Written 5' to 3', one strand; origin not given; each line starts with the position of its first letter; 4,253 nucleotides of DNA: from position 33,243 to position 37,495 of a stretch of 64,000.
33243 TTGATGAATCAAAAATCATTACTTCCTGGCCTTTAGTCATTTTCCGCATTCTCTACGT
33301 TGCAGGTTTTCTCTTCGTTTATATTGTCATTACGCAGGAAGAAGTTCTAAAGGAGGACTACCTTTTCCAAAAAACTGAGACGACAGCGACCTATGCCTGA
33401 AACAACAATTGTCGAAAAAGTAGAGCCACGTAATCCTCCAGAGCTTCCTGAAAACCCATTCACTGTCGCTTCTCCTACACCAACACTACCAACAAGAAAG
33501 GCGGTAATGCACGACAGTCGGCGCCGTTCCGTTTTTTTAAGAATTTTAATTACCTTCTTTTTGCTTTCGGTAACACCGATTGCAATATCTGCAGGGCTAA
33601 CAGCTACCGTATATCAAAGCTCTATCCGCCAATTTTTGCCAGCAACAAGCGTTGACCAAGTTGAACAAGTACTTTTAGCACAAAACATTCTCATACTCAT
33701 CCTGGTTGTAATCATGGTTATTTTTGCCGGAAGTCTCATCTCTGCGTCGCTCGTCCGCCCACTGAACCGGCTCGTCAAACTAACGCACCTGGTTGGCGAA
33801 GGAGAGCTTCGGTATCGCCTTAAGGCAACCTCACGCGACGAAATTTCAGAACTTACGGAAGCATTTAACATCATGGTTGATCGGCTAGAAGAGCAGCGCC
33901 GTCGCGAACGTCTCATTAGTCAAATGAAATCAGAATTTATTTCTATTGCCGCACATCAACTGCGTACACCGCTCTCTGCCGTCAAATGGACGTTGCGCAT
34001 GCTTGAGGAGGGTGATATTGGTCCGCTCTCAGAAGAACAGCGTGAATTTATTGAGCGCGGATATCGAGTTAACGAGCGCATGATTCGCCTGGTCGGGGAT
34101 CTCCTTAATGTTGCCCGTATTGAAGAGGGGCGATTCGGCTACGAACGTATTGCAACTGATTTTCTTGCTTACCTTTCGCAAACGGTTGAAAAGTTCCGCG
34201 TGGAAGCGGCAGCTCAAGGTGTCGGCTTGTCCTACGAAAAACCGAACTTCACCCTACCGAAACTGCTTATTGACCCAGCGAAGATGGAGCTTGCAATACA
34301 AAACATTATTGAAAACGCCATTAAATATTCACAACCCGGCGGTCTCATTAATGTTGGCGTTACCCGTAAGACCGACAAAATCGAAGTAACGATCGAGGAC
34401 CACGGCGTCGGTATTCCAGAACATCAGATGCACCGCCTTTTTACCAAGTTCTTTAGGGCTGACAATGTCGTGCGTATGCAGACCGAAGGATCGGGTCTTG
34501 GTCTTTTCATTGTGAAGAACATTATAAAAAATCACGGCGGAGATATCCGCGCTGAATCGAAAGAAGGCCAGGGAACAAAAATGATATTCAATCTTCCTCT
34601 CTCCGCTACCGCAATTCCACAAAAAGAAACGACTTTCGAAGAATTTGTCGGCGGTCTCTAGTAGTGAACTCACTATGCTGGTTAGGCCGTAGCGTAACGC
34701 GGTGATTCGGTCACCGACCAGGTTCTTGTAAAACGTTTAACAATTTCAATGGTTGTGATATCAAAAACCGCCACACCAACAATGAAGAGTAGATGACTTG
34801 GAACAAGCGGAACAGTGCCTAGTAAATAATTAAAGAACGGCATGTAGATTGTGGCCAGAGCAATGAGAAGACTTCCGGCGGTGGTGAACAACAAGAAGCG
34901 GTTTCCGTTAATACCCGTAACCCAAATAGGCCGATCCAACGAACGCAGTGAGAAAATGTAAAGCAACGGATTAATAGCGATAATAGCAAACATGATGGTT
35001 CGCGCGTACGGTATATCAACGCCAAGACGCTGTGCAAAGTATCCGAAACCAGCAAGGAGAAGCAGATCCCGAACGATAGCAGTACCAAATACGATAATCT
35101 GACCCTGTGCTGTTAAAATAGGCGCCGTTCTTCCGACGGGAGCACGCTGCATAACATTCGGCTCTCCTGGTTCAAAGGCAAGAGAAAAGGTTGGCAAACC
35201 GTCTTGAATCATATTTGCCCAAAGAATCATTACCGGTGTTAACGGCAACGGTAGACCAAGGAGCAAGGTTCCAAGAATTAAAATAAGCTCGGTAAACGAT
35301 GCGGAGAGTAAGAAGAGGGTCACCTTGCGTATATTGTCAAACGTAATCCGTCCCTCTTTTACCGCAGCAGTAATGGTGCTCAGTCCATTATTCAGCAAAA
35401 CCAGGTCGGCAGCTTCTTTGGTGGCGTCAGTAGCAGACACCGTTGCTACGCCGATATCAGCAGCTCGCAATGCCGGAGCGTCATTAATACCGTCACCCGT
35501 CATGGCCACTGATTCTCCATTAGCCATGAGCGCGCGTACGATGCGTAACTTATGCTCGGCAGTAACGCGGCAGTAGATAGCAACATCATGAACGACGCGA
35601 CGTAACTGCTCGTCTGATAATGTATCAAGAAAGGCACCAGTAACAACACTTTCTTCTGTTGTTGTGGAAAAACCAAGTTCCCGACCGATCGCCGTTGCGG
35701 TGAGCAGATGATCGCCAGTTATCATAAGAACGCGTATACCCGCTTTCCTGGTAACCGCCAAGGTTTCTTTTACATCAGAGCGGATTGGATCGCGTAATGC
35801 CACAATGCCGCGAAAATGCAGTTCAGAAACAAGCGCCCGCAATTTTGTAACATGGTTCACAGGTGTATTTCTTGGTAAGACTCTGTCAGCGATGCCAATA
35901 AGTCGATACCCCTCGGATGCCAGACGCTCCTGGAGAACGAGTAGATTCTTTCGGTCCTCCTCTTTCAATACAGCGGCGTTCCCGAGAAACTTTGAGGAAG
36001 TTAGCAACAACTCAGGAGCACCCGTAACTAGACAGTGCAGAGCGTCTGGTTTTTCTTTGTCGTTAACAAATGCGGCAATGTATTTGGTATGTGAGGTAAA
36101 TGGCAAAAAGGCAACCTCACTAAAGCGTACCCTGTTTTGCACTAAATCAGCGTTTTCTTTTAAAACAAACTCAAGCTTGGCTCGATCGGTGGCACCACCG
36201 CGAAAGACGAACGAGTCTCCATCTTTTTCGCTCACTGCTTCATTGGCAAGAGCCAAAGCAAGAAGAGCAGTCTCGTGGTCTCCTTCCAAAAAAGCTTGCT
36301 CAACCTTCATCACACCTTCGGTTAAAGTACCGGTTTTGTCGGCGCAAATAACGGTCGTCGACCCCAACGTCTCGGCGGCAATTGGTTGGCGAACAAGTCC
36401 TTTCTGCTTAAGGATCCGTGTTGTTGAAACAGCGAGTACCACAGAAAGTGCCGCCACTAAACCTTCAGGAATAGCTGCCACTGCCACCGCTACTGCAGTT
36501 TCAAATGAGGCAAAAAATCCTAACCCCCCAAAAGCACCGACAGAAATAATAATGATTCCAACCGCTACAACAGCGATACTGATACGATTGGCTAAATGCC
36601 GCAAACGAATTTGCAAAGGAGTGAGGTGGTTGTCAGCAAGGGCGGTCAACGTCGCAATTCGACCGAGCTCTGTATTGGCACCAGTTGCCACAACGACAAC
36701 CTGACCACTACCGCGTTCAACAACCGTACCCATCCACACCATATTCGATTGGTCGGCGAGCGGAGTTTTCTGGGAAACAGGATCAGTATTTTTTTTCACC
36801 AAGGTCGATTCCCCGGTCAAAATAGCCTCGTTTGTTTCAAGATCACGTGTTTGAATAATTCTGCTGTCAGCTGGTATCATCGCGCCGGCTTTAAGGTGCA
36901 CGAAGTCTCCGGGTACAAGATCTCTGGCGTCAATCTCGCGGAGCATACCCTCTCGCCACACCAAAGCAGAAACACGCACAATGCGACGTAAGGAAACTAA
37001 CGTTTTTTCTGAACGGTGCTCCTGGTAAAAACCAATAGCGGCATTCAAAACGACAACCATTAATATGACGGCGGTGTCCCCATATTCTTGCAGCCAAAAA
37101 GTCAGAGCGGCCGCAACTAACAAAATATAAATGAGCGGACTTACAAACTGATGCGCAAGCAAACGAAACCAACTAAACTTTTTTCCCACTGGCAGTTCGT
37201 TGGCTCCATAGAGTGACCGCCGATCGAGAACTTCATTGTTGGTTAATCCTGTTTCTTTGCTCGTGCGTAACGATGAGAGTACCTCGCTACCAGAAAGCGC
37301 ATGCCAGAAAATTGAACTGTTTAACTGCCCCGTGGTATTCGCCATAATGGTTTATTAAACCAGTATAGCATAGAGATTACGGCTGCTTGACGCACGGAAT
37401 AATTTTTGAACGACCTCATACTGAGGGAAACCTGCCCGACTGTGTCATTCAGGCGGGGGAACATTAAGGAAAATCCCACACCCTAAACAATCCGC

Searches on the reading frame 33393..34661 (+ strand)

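Call 84: search_protein_families(library=pfam, proteins=[window:33393-34661:+], max_evalue=0.0001)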
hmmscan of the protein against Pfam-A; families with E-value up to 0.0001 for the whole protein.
window:33393-34661:+ (422 aa): 4 families
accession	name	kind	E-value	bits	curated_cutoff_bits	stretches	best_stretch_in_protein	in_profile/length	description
PF02518.31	HATPase_c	-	1.2e-28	100.2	26.4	1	294-404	2-110/111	Histidine kinase-, DNA gyrase B-, and HSP90-like ATPase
PF00512.31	HisKA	-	5.5e-17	62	26.9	1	178-246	1-66/66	His Kinase A (phospho-acceptor) domain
PF00672.30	HAMP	-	1.2e-14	54.8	25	1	116-167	2-53/53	HAMP domain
PF13581.12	HATPase_c_2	-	1.9e-07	31.6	27.4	1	294-397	30-125/127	Histidine kinase-like ATPase domain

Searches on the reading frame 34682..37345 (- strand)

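Call 84: search_protein_families(library=pfam, proteins=[window:34682-37345:-], max_evalue=0.0001)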
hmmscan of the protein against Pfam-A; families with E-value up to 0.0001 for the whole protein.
window:34682-37345:- (887 aa): 7 families
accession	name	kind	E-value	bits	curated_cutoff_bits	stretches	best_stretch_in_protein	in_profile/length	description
PF00122.25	E1-E2_ATPase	-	3.3e-46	157.5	28.1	1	125-313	5-180/181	E1-E2 ATPase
PF00689.26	Cation_ATPase_C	-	4.4e-36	124.7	27.3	1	699-872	1-175/175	Cation transporting ATPase, C-terminus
PF00702.32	Hydrolase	-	1.2e-19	71.9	26.4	1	332-630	3-191/191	haloacid dehalogenase-like hydrolase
PF00690.31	Cation_ATPase_N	-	1.9e-19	69.5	20.4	1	14-81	1-68/69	Cation transporter/ATPase, N-terminus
PF13246.12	Cation_ATPase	-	1.4e-06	28.7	21.7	1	365-452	1-89/91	Cation transport ATPase (P-type)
PF12710.13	HAD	-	1.8e-05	25.7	27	0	518-627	86-189/189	haloacid dehalogenase-like hydrolase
PF08282.18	Hydrolase_3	-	2e-05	24.9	20.9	0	603-653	196-246/255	haloacid dehalogenase-like hydrolase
